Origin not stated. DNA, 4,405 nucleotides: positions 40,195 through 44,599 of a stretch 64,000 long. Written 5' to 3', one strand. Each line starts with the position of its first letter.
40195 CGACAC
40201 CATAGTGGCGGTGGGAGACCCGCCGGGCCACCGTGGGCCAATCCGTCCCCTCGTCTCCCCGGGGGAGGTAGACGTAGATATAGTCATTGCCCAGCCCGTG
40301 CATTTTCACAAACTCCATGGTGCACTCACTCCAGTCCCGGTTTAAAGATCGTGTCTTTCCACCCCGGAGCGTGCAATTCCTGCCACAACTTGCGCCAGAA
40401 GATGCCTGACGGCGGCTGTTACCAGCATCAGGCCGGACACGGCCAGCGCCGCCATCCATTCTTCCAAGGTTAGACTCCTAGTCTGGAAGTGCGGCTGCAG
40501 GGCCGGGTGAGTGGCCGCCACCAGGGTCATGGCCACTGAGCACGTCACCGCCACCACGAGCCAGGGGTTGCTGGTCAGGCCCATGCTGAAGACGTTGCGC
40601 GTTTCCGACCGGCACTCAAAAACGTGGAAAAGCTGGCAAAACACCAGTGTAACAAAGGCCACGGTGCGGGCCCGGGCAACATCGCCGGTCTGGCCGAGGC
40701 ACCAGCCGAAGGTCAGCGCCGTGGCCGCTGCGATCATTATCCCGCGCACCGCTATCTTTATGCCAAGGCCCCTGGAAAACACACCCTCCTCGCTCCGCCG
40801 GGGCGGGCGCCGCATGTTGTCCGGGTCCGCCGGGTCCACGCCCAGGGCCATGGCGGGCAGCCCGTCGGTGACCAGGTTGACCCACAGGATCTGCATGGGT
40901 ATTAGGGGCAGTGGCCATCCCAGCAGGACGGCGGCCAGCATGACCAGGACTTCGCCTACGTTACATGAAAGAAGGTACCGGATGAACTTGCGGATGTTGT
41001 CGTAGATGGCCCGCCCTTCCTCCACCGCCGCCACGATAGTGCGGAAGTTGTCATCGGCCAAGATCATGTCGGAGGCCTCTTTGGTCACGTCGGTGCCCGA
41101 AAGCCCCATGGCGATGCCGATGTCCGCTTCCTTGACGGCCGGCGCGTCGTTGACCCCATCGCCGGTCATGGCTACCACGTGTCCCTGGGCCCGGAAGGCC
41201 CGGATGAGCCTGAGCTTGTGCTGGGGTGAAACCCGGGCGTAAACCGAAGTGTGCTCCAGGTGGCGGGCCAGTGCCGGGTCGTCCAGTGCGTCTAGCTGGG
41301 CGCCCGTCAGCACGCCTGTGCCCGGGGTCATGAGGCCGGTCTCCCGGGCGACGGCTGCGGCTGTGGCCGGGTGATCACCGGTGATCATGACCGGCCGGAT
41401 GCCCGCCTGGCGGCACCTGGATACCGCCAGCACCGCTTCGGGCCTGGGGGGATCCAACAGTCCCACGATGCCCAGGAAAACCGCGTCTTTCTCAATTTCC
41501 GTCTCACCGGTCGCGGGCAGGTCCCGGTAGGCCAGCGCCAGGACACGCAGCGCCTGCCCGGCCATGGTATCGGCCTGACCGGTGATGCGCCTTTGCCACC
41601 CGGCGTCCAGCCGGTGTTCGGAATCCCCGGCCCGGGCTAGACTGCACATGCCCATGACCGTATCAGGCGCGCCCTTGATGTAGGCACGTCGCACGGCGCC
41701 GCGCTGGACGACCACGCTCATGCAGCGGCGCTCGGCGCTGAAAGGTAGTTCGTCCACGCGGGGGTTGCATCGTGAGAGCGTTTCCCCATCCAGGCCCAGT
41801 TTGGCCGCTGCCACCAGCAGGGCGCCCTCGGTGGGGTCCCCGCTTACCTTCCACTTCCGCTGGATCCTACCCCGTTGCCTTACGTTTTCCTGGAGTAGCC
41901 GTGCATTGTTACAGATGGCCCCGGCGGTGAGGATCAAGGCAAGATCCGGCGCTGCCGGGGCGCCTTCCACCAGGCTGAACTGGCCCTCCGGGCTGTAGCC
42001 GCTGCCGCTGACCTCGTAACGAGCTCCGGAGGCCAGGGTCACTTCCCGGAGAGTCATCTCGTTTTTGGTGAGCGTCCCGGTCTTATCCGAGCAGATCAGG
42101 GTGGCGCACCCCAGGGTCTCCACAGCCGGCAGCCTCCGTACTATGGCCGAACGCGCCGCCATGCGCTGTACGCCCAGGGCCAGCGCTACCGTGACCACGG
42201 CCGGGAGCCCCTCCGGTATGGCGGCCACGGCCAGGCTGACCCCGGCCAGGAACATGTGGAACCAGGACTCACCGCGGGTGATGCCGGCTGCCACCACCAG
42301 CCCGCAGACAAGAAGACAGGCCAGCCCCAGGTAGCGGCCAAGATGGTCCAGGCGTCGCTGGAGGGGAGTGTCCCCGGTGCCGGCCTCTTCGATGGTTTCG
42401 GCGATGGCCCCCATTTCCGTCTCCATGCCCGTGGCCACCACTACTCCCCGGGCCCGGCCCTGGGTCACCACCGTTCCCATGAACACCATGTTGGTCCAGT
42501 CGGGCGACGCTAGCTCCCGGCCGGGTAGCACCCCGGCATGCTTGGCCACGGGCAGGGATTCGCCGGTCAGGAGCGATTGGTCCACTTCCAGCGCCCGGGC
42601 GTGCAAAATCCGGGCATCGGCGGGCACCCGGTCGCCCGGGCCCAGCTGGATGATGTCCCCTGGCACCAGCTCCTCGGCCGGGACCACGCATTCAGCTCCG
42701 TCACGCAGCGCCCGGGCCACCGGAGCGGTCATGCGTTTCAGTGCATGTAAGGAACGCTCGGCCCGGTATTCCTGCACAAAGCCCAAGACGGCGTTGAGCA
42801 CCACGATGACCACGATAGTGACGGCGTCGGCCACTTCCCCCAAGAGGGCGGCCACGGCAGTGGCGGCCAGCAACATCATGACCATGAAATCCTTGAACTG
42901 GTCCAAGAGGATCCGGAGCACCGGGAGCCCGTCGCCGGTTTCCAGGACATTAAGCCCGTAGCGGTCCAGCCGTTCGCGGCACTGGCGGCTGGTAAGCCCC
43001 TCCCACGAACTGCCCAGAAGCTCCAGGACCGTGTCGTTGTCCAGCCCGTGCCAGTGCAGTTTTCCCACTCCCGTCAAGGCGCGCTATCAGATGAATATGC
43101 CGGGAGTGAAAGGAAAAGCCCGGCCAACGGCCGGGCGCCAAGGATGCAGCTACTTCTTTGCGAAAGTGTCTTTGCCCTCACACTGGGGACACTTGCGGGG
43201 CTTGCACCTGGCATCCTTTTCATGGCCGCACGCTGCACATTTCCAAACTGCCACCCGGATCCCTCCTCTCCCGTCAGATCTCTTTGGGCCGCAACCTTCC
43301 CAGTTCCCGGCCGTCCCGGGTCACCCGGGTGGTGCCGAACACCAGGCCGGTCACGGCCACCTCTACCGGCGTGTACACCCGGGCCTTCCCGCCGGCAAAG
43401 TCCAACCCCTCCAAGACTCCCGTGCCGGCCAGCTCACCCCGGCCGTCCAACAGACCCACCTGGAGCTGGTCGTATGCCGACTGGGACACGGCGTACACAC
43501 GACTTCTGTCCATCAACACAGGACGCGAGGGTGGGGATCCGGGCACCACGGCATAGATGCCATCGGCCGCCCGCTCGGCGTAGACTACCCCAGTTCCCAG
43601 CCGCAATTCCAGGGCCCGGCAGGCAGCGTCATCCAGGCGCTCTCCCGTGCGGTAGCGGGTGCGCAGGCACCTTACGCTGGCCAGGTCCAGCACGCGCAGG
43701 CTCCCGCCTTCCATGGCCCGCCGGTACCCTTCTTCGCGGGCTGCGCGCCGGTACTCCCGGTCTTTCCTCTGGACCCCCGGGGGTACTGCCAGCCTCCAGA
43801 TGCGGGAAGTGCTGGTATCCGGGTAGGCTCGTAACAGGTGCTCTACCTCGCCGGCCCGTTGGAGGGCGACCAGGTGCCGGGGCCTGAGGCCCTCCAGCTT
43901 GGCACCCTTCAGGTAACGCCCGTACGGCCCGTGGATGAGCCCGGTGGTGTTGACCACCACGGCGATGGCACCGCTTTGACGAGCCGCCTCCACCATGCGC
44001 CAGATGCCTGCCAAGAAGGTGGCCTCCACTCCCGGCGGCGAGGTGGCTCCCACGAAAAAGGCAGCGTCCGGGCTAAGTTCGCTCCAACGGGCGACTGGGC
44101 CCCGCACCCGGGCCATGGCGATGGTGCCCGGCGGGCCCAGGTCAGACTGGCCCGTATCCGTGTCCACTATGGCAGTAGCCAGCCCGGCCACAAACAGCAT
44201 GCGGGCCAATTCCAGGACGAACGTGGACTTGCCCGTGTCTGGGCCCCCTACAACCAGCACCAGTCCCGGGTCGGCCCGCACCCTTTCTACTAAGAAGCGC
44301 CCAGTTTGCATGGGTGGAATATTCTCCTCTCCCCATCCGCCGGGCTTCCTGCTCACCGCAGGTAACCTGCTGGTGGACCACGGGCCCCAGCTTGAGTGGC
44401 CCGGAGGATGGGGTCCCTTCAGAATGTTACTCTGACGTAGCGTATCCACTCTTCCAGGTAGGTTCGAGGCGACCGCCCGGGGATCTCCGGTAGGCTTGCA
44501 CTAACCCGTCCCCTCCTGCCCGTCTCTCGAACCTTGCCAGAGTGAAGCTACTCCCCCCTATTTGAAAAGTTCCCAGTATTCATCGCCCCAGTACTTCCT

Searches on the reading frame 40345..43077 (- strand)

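Call 86: search_protein_families(library=pfam, proteins=[window:40345-43077:-], max_evalue=0.00001)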
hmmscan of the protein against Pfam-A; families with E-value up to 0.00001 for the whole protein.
window:40345-43077:- (911 aa): 5 families
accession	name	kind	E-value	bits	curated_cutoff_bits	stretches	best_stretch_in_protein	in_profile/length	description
PF00122.25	E1-E2_ATPase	-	1.4e-57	194.6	28.1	1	116-308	2-180/181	E1-E2 ATPase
PF00689.26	Cation_ATPase_C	-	2.8e-55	187.2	27.3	1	722-892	1-173/175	Cation transporting ATPase, C-terminus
PF00702.32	Hydrolase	-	6.6e-21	76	26.4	1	496-652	53-191/191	haloacid dehalogenase-like hydrolase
PF13246.12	Cation_ATPase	-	2.6e-20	72.7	21.7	1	387-479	1-89/91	Cation transport ATPase (P-type)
PF00690.31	Cation_ATPase_N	-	1.7e-16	60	20.4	1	9-75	1-68/69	Cation transporter/ATPase, N-terminus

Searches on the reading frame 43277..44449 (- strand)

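Call 86: search_protein_families(library=pfam, proteins=[window:43277-44449:-], max_evalue=0.00001)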
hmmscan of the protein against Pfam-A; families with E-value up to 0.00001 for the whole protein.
window:43277-44449:- (391 aa): 1 family
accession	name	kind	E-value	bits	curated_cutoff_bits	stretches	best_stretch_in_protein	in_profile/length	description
PF16575.11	CLP1_P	-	5.3e-33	114.9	26.6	1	68-244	1-184/188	mRNA cleavage and polyadenylation factor CLP1 P-loop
